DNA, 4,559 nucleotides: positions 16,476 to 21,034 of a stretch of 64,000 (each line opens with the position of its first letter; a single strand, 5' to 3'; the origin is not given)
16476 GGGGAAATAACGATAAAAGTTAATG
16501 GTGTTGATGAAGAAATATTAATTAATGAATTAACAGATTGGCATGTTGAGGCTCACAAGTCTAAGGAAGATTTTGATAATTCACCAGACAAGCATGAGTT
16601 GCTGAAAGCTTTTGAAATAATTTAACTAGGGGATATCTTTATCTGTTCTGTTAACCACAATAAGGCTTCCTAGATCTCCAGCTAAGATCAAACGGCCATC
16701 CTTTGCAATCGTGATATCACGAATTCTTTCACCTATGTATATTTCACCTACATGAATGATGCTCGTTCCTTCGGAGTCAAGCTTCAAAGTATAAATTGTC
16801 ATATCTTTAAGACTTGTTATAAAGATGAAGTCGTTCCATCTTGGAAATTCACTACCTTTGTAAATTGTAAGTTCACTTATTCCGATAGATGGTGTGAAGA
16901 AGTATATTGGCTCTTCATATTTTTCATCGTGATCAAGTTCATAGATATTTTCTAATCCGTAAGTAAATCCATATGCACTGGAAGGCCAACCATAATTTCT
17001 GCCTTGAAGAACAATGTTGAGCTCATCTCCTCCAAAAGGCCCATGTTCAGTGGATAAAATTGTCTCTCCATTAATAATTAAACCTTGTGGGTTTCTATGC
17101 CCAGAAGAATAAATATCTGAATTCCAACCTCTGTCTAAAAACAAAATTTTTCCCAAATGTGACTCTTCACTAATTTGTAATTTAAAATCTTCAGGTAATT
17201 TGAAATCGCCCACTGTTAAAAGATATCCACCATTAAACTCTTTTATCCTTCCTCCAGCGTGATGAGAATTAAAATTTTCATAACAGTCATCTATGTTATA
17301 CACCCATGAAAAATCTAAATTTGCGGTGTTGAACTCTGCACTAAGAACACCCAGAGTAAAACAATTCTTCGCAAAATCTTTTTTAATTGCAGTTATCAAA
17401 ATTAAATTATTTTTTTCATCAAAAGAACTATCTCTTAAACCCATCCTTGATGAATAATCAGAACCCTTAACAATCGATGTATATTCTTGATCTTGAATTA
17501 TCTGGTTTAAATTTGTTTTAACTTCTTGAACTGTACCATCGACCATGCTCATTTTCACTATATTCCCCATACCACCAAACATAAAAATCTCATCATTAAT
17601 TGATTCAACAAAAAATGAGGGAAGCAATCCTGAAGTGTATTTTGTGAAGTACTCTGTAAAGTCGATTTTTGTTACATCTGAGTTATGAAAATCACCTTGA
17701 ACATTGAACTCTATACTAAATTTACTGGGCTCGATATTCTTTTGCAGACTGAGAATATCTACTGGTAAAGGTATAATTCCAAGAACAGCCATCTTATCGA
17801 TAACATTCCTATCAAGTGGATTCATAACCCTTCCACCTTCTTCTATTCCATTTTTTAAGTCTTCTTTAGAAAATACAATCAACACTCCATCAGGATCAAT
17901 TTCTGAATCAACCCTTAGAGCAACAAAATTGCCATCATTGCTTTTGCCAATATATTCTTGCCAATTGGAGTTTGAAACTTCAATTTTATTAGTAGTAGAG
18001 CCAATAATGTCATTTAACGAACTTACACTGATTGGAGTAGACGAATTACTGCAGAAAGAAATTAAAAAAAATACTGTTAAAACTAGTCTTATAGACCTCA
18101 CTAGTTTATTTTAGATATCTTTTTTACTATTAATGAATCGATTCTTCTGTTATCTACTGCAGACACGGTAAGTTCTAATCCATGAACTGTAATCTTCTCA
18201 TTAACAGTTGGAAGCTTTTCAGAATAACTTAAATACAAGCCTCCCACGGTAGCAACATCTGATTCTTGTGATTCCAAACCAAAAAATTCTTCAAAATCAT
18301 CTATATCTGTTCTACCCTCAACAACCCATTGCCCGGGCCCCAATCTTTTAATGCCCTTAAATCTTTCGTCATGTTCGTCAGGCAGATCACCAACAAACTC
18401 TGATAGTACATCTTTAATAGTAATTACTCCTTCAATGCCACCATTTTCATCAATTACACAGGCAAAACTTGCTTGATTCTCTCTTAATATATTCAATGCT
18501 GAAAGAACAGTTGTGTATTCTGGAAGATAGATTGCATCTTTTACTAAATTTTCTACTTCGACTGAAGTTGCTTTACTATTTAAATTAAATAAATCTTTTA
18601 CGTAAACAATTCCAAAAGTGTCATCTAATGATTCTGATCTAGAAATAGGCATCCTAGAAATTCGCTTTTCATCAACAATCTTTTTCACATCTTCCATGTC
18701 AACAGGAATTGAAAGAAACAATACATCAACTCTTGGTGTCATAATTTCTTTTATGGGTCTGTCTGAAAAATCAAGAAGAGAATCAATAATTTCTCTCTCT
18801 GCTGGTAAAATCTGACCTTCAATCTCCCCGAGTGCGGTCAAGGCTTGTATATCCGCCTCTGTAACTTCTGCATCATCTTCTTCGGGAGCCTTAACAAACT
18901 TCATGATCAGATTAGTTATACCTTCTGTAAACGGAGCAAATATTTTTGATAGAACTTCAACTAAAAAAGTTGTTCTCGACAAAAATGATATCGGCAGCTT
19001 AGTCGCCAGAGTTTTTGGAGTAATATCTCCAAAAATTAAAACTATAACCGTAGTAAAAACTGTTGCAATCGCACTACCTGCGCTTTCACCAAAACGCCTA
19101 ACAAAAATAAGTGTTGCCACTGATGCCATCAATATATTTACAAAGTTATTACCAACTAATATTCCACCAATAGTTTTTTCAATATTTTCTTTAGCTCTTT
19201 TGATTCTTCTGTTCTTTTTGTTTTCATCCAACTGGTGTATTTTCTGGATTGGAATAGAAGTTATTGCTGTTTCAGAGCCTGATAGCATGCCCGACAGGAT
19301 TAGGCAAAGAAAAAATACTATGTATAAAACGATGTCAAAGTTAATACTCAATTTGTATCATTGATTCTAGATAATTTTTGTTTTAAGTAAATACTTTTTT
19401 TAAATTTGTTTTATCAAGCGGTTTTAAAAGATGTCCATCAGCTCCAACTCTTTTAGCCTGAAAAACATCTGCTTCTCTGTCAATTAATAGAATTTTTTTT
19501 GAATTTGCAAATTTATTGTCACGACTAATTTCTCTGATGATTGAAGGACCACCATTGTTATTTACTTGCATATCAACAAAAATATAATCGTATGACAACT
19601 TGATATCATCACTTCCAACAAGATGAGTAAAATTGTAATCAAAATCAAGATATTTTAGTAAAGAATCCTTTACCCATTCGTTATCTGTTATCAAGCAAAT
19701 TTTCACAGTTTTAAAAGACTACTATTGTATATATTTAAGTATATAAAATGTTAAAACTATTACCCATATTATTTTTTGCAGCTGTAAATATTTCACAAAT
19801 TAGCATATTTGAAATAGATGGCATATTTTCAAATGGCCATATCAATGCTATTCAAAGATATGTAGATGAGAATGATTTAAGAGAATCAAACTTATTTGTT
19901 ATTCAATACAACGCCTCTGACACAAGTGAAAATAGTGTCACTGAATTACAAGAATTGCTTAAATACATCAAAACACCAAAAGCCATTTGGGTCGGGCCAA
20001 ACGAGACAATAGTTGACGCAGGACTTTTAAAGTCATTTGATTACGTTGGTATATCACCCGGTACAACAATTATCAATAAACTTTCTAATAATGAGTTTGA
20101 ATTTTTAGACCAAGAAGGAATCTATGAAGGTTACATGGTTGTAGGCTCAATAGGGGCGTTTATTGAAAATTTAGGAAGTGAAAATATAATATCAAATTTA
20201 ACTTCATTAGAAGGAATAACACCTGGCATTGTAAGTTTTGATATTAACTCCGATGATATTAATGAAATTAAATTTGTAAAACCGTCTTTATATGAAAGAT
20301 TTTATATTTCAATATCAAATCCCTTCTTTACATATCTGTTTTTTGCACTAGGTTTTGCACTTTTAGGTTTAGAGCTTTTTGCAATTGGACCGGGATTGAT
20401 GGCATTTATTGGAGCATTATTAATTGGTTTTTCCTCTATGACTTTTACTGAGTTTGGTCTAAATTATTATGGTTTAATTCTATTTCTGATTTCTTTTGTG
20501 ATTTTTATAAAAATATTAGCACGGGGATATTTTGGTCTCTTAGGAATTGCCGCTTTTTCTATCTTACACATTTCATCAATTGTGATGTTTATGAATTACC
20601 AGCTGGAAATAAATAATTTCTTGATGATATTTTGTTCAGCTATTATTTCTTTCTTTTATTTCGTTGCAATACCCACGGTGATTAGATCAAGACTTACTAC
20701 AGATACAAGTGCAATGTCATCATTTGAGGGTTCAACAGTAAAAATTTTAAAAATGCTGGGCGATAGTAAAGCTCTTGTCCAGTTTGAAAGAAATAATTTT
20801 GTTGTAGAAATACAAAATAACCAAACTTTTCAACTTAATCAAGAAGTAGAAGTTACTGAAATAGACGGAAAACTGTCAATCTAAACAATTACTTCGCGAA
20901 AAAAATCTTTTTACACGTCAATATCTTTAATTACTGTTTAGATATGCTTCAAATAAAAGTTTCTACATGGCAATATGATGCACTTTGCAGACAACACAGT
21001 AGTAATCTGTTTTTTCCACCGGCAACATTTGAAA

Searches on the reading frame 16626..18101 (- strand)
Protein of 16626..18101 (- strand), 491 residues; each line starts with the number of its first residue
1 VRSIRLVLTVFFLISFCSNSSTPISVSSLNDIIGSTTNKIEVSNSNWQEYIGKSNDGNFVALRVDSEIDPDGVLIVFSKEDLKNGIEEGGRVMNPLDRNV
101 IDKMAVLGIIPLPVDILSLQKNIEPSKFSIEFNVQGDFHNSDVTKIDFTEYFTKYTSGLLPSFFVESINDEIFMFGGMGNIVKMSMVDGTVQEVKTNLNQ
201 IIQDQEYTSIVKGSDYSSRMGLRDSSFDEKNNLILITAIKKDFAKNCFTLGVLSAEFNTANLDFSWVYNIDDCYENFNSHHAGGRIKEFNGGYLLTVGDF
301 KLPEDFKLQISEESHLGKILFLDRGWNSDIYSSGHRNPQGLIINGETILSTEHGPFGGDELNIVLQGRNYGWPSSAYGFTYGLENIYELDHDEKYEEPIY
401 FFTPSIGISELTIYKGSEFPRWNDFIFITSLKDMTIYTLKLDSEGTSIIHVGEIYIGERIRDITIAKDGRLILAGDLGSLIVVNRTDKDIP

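Call 27: search_protein_families(library=pfam, proteins=[window:16626-18101:-])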
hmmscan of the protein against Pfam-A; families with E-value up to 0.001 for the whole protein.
window:16626-18101:- (491 aa): 1 family
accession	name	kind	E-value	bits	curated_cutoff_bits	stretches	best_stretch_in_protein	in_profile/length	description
PF07995.17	GSDH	-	1.2e-46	159.9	25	1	220-476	49-324/332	Glucose / Sorbosone dehydrogenase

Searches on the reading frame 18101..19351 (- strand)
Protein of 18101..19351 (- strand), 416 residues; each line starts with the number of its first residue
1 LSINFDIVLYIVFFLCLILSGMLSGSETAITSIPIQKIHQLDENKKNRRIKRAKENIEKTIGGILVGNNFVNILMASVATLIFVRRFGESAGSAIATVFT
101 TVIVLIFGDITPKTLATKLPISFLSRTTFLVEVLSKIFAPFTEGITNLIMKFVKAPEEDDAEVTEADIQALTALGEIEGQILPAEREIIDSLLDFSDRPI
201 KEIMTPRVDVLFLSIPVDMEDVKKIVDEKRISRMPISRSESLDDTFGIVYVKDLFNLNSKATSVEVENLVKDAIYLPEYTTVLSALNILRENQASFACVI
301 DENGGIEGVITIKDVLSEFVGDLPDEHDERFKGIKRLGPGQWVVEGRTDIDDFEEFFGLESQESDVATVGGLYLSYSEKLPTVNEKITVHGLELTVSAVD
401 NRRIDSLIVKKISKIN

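Call 27: search_protein_families(library=pfam, proteins=[window:18101-19351:-])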
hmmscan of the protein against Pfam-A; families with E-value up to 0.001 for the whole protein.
window:18101-19351:- (416 aa): 3 families
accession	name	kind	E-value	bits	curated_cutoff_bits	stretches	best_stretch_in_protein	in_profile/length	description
PF01595.25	CNNM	-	1e-38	133.3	28.4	1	11-183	1-179/181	Cyclin M transmembrane N-terminal domain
PF03471.22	CorC_HlyC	-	2.2e-20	72.9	27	1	336-411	2-79/81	Transporter associated domain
PF00571.33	CBS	-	5.8e-13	49.4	24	1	270-320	6-56/57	CBS domain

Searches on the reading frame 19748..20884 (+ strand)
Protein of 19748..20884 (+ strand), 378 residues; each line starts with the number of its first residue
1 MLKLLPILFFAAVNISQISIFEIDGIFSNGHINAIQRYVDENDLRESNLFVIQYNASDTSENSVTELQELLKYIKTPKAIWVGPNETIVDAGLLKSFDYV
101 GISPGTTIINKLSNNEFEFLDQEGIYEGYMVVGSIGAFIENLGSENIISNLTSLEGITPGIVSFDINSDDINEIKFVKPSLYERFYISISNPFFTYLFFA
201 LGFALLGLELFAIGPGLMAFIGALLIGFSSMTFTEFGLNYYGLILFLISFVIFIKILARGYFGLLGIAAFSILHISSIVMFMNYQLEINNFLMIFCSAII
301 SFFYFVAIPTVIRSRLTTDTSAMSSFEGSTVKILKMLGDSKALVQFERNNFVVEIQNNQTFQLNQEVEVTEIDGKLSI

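Call 27: search_protein_families(library=pfam, proteins=[window:19748-20884:+])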
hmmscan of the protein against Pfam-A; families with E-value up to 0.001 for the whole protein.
window:19748-20884:+ (378 aa): 1 family
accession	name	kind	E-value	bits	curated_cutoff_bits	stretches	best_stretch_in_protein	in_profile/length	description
PF24961.1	NfeD_membrane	-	6.5e-05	23.4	26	1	195-307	3-116/119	NfeD integral membrane domain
